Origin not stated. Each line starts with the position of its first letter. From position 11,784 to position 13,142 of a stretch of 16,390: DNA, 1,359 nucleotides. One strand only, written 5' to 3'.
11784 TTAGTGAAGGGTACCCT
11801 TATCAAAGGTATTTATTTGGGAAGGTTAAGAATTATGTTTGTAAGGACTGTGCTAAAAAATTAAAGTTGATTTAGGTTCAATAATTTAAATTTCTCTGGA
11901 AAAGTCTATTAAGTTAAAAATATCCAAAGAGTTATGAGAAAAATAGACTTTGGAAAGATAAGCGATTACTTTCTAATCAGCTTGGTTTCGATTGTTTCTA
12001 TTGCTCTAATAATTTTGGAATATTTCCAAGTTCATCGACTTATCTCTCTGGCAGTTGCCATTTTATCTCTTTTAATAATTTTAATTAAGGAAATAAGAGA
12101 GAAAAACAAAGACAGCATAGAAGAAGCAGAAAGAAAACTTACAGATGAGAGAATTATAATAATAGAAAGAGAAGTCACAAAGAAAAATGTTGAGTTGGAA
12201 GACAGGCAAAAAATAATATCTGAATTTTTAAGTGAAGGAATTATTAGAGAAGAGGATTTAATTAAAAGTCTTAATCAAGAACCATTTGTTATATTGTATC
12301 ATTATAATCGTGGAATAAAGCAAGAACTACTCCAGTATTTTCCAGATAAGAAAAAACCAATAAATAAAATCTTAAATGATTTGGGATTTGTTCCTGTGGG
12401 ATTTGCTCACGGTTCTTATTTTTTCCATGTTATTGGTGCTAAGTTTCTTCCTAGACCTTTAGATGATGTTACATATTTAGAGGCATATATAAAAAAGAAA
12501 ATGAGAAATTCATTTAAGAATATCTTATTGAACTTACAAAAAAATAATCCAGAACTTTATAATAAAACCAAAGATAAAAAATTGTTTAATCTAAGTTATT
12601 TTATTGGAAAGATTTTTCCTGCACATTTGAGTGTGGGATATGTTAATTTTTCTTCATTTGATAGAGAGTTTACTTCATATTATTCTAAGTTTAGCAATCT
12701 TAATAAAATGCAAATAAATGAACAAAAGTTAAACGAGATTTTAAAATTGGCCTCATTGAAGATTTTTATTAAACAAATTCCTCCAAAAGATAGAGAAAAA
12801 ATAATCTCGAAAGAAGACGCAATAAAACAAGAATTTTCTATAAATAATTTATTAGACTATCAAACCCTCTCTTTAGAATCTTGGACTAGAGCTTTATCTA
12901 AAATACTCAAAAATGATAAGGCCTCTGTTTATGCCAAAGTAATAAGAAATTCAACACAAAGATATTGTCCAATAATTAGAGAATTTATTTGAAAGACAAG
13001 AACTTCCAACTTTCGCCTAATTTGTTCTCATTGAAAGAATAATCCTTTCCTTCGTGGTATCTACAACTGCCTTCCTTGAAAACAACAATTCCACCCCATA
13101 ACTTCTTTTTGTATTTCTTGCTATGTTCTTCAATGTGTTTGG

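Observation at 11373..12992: Uncharacterised three-gene cassette (wHTH repressor / Zn-ribbon / 2TM protein) wedged against a Type III R-M operon: candidate novel defence or element-maintenance module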

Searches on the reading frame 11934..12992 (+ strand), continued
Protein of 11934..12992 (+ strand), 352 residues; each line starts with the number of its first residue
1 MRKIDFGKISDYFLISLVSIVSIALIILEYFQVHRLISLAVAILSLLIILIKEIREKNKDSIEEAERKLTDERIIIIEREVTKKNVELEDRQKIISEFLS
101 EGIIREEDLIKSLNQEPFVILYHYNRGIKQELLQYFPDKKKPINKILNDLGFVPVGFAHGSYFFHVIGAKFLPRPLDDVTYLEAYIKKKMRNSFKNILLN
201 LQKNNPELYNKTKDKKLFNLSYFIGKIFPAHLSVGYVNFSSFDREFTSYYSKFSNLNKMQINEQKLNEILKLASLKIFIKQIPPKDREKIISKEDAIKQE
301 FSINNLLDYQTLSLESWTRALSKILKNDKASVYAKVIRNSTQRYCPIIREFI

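Call 63: search_dna_similar(query=window:11934-12989:+, collection=phages, mode=protein, max_evalue=0.01, max_rows=10)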
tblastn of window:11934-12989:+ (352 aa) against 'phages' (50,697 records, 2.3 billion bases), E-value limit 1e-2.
No match.

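Call 96: list_cluster_members(proteins=[P0051, P0056, P0060, P0069, P0081, P0096, P0113, P0038, P0044, P0059])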
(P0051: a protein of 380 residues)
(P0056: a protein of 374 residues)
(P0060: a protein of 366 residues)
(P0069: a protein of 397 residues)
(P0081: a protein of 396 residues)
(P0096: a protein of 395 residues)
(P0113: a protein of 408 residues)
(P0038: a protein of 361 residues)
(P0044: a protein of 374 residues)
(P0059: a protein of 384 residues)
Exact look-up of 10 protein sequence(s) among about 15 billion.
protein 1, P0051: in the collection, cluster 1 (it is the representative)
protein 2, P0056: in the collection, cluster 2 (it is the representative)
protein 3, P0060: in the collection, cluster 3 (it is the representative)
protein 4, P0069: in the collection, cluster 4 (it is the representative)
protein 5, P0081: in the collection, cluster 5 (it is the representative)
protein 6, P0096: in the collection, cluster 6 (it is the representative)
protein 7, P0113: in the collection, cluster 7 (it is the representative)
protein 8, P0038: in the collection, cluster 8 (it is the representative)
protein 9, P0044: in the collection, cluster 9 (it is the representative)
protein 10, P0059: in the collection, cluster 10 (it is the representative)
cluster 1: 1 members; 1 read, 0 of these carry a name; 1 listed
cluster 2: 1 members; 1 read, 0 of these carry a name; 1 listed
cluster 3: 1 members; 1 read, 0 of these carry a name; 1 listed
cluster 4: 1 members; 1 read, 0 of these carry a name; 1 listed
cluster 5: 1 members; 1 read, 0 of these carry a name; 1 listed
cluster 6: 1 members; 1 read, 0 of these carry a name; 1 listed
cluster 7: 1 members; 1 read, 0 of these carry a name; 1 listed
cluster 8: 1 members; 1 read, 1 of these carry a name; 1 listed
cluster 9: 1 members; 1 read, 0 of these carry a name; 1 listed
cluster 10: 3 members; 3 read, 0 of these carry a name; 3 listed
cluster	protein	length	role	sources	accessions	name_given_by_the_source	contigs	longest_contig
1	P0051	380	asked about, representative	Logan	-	-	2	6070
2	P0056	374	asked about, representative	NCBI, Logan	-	-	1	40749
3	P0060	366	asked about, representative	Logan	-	-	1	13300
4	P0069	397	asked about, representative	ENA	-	-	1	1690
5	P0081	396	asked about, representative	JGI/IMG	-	-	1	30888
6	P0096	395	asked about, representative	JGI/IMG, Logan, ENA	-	-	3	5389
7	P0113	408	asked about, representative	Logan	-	-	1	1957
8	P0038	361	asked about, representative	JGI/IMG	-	hypothetical protein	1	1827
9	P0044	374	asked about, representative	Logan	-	-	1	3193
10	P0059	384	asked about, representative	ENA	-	-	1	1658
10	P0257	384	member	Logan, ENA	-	-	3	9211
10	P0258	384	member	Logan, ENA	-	-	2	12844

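Call 97: search_protein_families(library=pfam, proteins=[L018:961-2103:+, L018:3272-3622:+, L001:2281-2562:+, L015:4029-5696:+, L016:1245-1412:+, L017:9134-10078:-], max_evalue=0.01)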
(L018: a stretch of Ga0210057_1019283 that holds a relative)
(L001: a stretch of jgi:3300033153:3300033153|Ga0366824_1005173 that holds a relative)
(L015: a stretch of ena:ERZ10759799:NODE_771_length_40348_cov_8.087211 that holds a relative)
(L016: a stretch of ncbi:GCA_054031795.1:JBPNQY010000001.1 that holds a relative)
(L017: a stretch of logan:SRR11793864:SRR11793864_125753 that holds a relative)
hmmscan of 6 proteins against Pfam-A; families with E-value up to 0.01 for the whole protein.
L018:961-2103:+ (380 aa): 1 family
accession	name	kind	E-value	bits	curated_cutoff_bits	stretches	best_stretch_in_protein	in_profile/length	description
PF00078.32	RVT_1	-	6.5e-23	81.9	29.6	1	79-291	8-205/205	Reverse transcriptase (RNA-dependent DNA polymerase)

L018:3272-3622:+ (116 aa): 0 families

L001:2281-2562:+ (93 aa): 0 families

L015:4029-5696:+ (555 aa): 0 families

L016:1245-1412:+ (55 aa): 0 families

L017:9134-10078:- (314 aa): 1 family
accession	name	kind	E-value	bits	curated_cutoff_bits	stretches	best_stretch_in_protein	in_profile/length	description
PF17419.7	MauJ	-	0.00062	21.1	28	1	182-292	3-109/116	Methylamine utilization protein MauJ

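Call 98: search_protein_families(library=padloc, proteins=[L018:961-2103:+, L018:3272-3622:+, L004:3436-5517:-, L004:12921-15329:-, L004:10197-12839:-, L015:5669-7990:+, L015:2957-4042:+, L002:2166-4016:+, L006:9217-10110:+, L006:11128-12699:+], max_evalue=0.001)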
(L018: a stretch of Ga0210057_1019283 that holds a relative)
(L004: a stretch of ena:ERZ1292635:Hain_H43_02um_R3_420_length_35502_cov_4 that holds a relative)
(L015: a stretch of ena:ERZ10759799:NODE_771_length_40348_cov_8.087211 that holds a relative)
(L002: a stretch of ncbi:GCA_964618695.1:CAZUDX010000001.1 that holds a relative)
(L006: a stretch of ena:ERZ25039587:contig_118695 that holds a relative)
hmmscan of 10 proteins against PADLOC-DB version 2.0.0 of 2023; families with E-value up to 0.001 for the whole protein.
L018:961-2103:+ (380 aa): 73 families (the best 25 are shown)
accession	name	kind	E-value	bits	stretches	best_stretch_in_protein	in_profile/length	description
PDLC01136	RT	-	6.7e-51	171.2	1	17-291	3-258/263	RT (reverse transcriptase)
PDLC02063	Cas1_IIIb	-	1e-34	118.1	1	43-302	36-287/617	-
PDLC03754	RT_UG17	-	1.6e-32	110.9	1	153-322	127-301/429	DRT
PDLC03759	RT_UG21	-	8.4e-28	95.4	1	20-278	2-265/503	DRT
PDLC03779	RT_UG4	-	9.8e-26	88.6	1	154-315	116-282/307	DRT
PDLC03756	RT_UG19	-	1.2e-25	88.7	1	16-277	3-274/562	DRT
PDLC03768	Drt3a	-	5.5e-25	86.7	1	15-310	36-282/411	DRT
PDLC03764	RT_UG26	-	4.3e-24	83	1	148-291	122-272/398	DRT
PDLC03785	RT_UG9_large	-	1.1e-23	81.4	1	56-290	280-506/772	DRT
PDLC03773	RT_UG34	-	1.9e-23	81.2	1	13-278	4-287/512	DRT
PDLC03774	RT_UG35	-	6.5e-23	78.9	1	17-279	321-587/938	DRT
PDLC03775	RT_UG36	-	9.5e-22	75.6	1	149-277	138-266/557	DRT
PDLC01607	RT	-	1.3e-21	75.5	1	100-291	24-161/161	"CAS-I,CAS-II,CAS-III,CAS-IV,CAS-V,CAS-VI; acquisition_associated"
PDLC03755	RT_UG18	-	1.6e-21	75.1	1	47-295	30-263/295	DRT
PDLC03778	RT_UG39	-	9.5e-21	72.4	2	191-290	281-370/541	DRT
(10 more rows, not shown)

L018:3272-3622:+ (116 aa): 0 families

L004:3436-5517:- (693 aa): 4 families
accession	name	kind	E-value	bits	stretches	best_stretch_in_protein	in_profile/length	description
PDLC02811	DpdB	-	1.4e-13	48.4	1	179-477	5-303/370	DpdB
PDLC01887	CARF4--CARF_PDDEXK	-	0.0004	18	1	15-76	156-214/285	-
PDLC01882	CARF4--CARF_PDDEXK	-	0.00042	16.9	1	39-81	470-513/569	-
PDLC01968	CARF_PDDEXK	-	0.00065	16.9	0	23-79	267-295/361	-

L004:12921-15329:- (802 aa): 12 families
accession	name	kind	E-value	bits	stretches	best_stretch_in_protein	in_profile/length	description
PDLC02707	PbeA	-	1.9e-15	54.5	1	143-441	131-416/672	PbeA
PDLC03658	mREase_IV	-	2.4e-10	36.8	1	597-652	490-544/953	Type IV methyl-directed restriction enzyme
PDLC03659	mREase_IV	-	2.8e-10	36.7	1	605-653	506-553/945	Type IV methyl-directed restriction enzyme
PDLC02704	PbeA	-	1.1e-09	35.3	1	148-446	133-422/682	PbeA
PDLC01252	Cas3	-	3.4e-06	24.7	1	268-565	2-221/324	CAS-I; effector_G3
PDLC03829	ZacB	-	1.1e-05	22.6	1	141-205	290-349/586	-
PDLC01323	Cas3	-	2e-05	22.5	1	265-447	12-166/294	CAS-I-D; effector_G3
PDLC03047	REase_I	-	3.4e-05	19.8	0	601-712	650-767/1107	Type I restriction enzyme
PDLC04553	PDC-M27B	-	5.4e-05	20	1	149-188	108-146/635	-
PDLC02614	DrmC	-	0.00015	19.6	1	96-185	49-132/153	DrmC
PDLC01769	Cas3g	-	0.00022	18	1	269-322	39-92/836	-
PDLC02611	DrmC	-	0.00053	18.2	0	136-188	65-113/138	DrmC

L004:10197-12839:- (880 aa): 43 families (the best 25 are shown)
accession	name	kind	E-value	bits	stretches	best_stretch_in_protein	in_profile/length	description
PDLC00117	GajB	-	3.8e-38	129.4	1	4-586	17-576/604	UrvD helicase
PDLC03802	RTasHel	-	8.6e-35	118.7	2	2-313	5-291/675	DRT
PDLC00127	GajB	-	9.7e-35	118.1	1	2-588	8-570/594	UrvD helicase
PDLC00122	GajB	-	5.6e-34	115.9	2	212-595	163-485/502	UrvD helicase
PDLC00132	GajB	-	6.8e-33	112.2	2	1-381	2-392/625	UrvD helicase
PDLC00123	GajB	-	1.5e-31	107.7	2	212-586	177-509/540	UrvD helicase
PDLC00114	GajB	-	4.5e-31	106.1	2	12-368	17-379/635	UrvD helicase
PDLC00103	GajB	-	1.5e-27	94.8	2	212-585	212-577/612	UrvD helicase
PDLC00130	GajB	-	4e-26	89.4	2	1-94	2-92/589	UrvD helicase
PDLC00119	GajB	-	4.7e-26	89.8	1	212-603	219-562/565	UrvD helicase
PDLC00112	GajB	-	5.1e-25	86.1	3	212-284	212-291/581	UrvD helicase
PDLC00138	GajB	-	2.6e-24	83.9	2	212-583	221-566/581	UrvD helicase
PDLC00104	GajB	-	4.6e-24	83.1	3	213-363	167-318/574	UrvD helicase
PDLC00107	GajB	-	5.3e-23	79.5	2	11-377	24-383/587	UrvD helicase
PDLC00129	GajB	-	4.7e-22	76.3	2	21-294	32-315/594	UrvD helicase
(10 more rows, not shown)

L015:5669-7990:+ (773 aa): 2 families
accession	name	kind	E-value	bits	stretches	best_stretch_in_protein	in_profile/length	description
PDLC03829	ZacB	-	8e-11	39.5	2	202-330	229-358/586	-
PDLC02614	DrmC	-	4.7e-08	31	1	246-320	78-145/153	DrmC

L015:2957-4042:+ (361 aa): 1 family
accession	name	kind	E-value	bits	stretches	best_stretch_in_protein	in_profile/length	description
PDLC03000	DUF4238-Pers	-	0.00019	19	0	5-114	5-119/309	-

L002:2166-4016:+ (616 aa): 1 family
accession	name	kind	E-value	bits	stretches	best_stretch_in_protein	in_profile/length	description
PDLC03841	LeoBC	-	0.00026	18.2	1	454-602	362-507/601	-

L006:9217-10110:+ (297 aa): 0 families

L006:11128-12699:+ (523 aa): 47 families (the best 25 are shown)
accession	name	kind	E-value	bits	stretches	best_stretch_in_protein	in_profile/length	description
PDLC00132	GajB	-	8.4e-54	181.2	1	15-385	4-379/625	UrvD helicase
PDLC03802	RTasHel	-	1.1e-47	161.3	1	15-401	6-356/675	DRT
PDLC00103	GajB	-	1.6e-46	157.4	1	22-384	23-375/612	UrvD helicase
PDLC00114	GajB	-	2.5e-42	143.3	1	15-365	8-360/635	UrvD helicase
PDLC00134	GajB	-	8.2e-42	141.7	1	20-383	22-376/431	UrvD helicase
PDLC00117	GajB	-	6.1e-40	135.3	1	17-465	18-445/604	UrvD helicase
PDLC00107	GajB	-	9.5e-37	124.8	1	17-387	18-376/587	UrvD helicase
PDLC00127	GajB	-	2e-36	123.7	1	13-362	7-343/594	UrvD helicase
PDLC00122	GajB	-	1.6e-30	104.5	2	224-319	164-260/502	UrvD helicase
PDLC00144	GajB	-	2.2e-30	103.8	2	222-383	160-323/559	UrvD helicase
PDLC00116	GajB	-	2.8e-29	100.3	2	197-365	130-300/557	UrvD helicase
PDLC00123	GajB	-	5.1e-28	96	2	224-367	178-316/540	UrvD helicase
PDLC00121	GajB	-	4.7e-26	89.4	1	18-384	9-360/565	UrvD helicase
PDLC00133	GajB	-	4.7e-25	86.4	1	15-303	12-289/382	UrvD helicase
PDLC00130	GajB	-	2.9e-24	83.3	1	15-395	4-373/589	UrvD helicase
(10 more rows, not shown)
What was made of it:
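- In addition, a reverse transcriptase abuts the homolog in L018 (calls 97, 98).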

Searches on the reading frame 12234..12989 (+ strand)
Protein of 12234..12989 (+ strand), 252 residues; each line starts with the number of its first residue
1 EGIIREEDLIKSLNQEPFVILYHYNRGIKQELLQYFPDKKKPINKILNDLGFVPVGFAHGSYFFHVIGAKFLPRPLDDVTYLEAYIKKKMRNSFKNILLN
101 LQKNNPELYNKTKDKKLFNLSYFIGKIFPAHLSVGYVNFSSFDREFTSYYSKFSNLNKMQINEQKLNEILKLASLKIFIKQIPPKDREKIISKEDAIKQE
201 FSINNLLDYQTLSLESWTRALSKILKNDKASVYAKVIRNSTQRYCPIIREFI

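Call 87: predict_structure(alignment_id=A5)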
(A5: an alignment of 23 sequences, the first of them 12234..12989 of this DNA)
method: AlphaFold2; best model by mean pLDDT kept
length: 252 residues; sequences in the alignment: 23
mean_pLDDT: 83.0   pTM: 0.62
mean pLDDT of the five models: 83.0, 82.0, 80.1, 78.3, 77.5
residues with pLDDT >= 90: 97; 70-90: 114; 50-70: 35; < 50: 6
segments of 3 or more residues with pLDDT < 50: 134-139
pLDDT, mean of each block of 10 residues (from residue 1): 68 79 76 80 87 73 79 92 93 88 91 77 80 50 67 75 84 90 94 95 94 95 93 94 82 72
secondary structure, 60 per line:
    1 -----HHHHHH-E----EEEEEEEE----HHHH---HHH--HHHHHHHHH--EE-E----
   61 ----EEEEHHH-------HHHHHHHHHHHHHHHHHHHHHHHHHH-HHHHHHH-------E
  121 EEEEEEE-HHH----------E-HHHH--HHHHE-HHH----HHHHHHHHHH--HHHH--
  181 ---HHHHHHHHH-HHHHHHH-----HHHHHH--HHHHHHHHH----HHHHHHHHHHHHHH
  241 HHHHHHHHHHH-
elements in order: H6-11 E18-25 H30-33 H42-50 E65-68 H79-104 H106-112 E120-127 H144-147 H150-153 H163-172 H175-178 H184-192 H194-200 H206-211 H214-222 H227-251

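Call 89: fold_search(model_id=the predicted structure, library=pdb)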
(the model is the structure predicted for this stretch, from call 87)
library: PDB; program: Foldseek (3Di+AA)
matches with E <= 10: 225; with E <= 0.001: 0
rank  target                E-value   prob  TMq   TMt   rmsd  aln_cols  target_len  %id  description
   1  4wd9_B                1.4e-02  0.51  0.23  0.09  13.0       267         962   15  Crystal structure of tRNA-dependent lantibiotic dehydratase NisB in complex with NisA leader peptide (released 2014-10-29)
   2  4wd9_A                3.3e-02  0.38  0.23  0.09  15.0       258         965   16  Crystal structure of tRNA-dependent lantibiotic dehydratase NisB in complex with NisA leader peptide (released 2014-10-29)
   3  6m7y_B                6.2e-02  0.28  0.22  0.09  13.3       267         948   17  Dehydratase, NisB, bound to a non-eliminable substrate analog (released 2019-08-14)
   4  8b6k_A                1.5e-01  0.08  0.12  0.04  19.8       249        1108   12  The crystal structure of M644G variant of DNA Pol Epsilon containing dCTP in the polymerase active site (released 2023-10-25)
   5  2f4f_A                1.9e-01  0.57  0.23  0.36   5.8       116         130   19  Crystal structure of IS200 transposase (released 2005-12-13)
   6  2bw7_B                2.6e-01  0.35  0.23  0.27   6.8       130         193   15  A novel mechanism for adenylyl cyclase inhibition from the crystal structure of its complex with catechol estrogen (released 2005-07-20)
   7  3wbz_B                2.7e-01  0.16  0.22  0.23  12.2       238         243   12  Crystal structure of C. albicans tRNA(His) guanylyltransferase (Thg1) with ATP (released 2013-12-18)
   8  9g04_B                2.9e-01  0.13  0.24  0.10  14.8       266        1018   11  Structure of MadB, a class I dehydrates from Clostridium maddingley in the apo state (released 2025-07-16)
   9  2ec2_A                3.3e-01  0.51  0.24  0.38   5.5       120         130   23  Crystal structure of transposase from Sulfolobus tokodaii (released 2007-02-27)
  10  6qib_A                3.7e-01  0.05  0.12  0.04  20.0       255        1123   14  The crystal structure of Pol2CORE in complex with DNA and an incoming nucleotide, carrying an Fe-S cluster (released 2019-04-17)
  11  7uzz_F                3.9e-01  0.21  0.19  0.09  10.8       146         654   12  Staphylococcus epidermidis RP62a CRISPR tall effector complex (released 2022-07-06)
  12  8b79_A                3.9e-01  0.05  0.12  0.04  19.9       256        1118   12  The crystal structure of M644G variant of DNA Pol Epsilon containing UTP in the polymerase active site (released 2023-10-25)
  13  7qvb_B                4.1e-01  0.04  0.11  0.12  21.5       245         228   10  Crystal structure of the DNA-binding protein DdrC from Deinococcus radiodurans (released 2022-06-22)
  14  9gab_D                4.3e-01  0.21  0.20  0.34   7.9       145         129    6  Structure and catalytic mechanism of SAM-AMP lyase in Clostridium botulinum CorA-associated type III CRISPR system (released 2025-07-02)
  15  1vqs_A                4.6e-01  0.16  0.20  0.35   6.3       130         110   14  Crystal structure of a nipsnap family protein with unknown function (atu4242) from agrobacterium tumefaciens str. c58  (released 2005-01-11)
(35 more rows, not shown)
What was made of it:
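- On HUH endonuclease superfamily (IS200/IS605 TnpA, Rep): Foldseek E at least 0.19, TM on target at most 0.38 (call 89).
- Closest known: HUH/Y1 transposases. Same: The best, weak Foldseek hits are to TnpA (2f4f, 2ec2; probability 0.5-0.57), Cas2, cyclase or palm domains and Prim-Pol (call 89).
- The ferredoxin-like assignment rests on DSSP strand order and on Foldseek hits that are all non-significant (best E 0.014, TM at most 0.28 on the query; call 89).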
